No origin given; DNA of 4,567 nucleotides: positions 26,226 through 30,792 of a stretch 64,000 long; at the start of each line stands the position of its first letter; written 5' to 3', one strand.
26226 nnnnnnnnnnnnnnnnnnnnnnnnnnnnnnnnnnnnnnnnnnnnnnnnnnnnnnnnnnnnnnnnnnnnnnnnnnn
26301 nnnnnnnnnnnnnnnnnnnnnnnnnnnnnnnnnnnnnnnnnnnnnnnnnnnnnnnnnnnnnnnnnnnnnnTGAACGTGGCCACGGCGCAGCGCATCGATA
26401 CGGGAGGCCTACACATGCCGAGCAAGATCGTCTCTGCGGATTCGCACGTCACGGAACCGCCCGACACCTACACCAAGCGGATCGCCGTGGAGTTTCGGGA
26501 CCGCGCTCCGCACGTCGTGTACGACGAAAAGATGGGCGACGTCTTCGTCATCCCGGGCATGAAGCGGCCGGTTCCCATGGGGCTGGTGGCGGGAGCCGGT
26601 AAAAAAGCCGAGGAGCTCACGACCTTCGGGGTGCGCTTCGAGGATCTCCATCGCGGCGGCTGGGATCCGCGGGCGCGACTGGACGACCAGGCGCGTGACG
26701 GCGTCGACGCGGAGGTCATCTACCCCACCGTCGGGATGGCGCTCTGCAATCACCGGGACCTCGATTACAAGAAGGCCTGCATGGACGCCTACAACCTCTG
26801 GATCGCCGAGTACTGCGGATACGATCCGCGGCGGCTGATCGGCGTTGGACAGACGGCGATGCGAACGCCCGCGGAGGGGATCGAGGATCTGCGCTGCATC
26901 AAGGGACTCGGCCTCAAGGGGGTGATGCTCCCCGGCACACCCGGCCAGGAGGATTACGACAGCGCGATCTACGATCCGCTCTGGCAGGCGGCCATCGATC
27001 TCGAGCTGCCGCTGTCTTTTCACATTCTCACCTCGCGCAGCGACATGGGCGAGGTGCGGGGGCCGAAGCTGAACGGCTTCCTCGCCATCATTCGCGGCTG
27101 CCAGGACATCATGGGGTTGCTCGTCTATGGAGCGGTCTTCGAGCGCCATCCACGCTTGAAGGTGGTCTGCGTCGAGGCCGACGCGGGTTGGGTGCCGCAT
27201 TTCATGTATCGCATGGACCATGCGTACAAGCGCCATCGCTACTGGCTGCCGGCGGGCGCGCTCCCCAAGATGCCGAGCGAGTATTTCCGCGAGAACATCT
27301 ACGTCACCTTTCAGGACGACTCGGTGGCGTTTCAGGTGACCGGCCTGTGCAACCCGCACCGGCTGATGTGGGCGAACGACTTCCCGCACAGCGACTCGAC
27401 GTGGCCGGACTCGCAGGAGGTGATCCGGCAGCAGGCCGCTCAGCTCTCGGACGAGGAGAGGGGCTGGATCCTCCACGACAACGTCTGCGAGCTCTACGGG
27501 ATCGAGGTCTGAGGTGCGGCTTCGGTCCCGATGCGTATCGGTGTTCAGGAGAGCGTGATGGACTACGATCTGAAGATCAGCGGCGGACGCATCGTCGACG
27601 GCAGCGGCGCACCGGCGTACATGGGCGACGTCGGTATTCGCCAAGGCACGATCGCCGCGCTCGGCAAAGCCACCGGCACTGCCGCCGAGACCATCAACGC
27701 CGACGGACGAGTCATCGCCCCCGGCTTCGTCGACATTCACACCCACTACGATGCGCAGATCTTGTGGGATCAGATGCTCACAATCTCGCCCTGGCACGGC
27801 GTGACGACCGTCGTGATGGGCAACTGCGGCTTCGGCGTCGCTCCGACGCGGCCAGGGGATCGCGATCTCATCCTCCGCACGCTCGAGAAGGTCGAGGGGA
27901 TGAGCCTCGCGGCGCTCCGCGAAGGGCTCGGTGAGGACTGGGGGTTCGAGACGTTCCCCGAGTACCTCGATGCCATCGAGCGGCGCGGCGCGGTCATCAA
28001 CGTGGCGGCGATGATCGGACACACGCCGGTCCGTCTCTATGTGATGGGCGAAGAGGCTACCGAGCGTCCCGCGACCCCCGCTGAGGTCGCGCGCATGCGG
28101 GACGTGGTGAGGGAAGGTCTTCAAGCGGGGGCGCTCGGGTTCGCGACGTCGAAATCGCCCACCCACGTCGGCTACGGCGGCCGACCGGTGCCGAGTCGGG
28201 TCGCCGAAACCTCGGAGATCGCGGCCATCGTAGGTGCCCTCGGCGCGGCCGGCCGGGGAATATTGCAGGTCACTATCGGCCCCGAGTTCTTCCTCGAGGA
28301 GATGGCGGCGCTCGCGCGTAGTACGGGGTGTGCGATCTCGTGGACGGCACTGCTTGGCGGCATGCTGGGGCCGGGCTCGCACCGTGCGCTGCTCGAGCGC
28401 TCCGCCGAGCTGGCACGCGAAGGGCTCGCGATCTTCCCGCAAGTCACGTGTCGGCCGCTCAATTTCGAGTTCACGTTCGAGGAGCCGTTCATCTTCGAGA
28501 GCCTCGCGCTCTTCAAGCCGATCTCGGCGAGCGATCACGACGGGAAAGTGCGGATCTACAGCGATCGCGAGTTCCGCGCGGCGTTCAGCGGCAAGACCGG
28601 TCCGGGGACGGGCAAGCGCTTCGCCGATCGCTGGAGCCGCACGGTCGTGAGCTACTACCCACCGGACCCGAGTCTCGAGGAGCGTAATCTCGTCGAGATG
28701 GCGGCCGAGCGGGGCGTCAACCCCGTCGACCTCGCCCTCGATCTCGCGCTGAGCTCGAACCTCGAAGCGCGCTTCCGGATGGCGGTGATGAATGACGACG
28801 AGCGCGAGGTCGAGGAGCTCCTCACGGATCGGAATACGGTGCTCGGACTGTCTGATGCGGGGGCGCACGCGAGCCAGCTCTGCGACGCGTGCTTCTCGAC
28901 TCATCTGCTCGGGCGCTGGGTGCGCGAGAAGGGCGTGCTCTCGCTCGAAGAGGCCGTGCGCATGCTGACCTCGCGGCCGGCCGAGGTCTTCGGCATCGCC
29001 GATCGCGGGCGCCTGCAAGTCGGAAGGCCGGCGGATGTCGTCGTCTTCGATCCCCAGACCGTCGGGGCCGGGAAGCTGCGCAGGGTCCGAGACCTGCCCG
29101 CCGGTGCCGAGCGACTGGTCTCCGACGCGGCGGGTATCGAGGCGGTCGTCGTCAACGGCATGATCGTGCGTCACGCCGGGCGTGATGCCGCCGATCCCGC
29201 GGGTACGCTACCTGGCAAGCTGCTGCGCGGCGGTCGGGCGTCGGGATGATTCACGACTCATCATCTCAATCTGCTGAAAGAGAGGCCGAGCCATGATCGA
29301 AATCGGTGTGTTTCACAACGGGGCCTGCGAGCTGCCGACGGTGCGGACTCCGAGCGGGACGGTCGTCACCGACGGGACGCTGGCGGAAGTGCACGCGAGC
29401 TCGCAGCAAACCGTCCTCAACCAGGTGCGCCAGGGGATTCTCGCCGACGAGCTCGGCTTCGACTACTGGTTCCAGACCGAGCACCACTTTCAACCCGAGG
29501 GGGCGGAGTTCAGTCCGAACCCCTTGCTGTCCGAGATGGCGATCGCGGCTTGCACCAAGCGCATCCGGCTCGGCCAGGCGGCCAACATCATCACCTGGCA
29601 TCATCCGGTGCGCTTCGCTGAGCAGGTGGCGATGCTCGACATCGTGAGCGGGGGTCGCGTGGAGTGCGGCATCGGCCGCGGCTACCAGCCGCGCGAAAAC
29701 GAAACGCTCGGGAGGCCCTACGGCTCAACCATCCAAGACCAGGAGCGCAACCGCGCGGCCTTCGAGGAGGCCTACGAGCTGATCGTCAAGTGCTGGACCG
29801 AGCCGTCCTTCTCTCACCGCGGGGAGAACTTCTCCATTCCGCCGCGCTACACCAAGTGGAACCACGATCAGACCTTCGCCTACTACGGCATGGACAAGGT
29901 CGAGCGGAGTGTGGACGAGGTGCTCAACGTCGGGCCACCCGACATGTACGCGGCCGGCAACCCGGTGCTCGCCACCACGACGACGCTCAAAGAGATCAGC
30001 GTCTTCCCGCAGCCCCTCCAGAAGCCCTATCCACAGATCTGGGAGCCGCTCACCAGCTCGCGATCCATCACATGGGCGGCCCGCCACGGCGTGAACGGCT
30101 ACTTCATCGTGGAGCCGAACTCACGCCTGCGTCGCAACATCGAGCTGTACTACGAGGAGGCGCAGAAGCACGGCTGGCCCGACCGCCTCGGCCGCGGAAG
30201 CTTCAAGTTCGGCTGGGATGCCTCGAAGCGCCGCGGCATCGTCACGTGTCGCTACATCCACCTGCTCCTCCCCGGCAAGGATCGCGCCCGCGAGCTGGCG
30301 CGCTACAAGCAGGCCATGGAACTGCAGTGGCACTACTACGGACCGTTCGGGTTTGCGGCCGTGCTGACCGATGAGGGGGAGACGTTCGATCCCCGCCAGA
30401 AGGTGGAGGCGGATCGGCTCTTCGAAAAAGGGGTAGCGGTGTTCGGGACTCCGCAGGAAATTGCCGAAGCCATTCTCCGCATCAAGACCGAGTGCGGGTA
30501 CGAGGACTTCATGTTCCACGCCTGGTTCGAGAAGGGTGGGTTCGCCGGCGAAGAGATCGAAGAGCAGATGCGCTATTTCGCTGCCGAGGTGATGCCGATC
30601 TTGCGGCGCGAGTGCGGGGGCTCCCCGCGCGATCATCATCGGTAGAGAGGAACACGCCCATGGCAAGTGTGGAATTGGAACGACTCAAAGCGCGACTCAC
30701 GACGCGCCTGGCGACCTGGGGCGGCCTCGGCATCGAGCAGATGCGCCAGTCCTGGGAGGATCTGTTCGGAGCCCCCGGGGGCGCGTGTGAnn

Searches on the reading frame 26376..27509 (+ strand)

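Call 75: search_protein_families(library=pfam, proteins=[window:26376-27509:+], max_evalue=0.001)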
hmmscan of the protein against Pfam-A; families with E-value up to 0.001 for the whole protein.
window:26376-27509:+ (378 aa): 1 family
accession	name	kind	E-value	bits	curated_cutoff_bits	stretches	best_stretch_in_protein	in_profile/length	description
PF04909.20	Amidohydro_2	-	1.1e-24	88.1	26.4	1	89-376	12-289/289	Amidohydrolase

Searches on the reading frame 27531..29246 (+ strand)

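Call 75: search_protein_families(library=pfam, proteins=[window:27531-29246:+], max_evalue=0.001)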
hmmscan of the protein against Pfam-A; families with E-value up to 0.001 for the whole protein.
window:27531-29246:+ (572 aa): 2 families
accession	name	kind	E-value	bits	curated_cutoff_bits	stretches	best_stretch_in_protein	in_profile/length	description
PF07969.17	Amidohydro_3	-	1.9e-37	130.3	29.7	1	53-546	1-471/472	Amidohydrolase family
PF01979.26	Amidohydro_1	-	3e-13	50.2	25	1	441-545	249-344/345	Amidohydrolase family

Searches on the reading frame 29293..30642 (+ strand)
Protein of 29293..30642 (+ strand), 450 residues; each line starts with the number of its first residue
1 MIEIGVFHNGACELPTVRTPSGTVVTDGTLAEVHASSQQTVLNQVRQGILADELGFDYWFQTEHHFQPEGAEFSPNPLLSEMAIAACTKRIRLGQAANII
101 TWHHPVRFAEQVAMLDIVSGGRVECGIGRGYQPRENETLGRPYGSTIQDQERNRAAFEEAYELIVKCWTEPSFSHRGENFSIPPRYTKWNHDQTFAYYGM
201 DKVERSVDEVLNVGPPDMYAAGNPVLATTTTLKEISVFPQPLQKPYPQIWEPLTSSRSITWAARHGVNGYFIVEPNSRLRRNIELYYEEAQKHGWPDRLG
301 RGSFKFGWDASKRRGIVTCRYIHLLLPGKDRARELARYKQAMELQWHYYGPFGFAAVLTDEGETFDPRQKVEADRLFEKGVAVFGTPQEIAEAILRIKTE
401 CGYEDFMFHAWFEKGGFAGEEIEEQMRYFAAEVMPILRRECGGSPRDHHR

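Call 75: search_protein_families(library=pfam, proteins=[window:29293-30642:+], max_evalue=0.001)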
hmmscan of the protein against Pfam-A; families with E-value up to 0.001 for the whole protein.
window:29293-30642:+ (450 aa): 1 family
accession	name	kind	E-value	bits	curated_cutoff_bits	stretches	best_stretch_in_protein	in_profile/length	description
PF00296.26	Bac_luciferase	-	2.6e-39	135.9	27.9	1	36-186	16-155/314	Luciferase-like monooxygenase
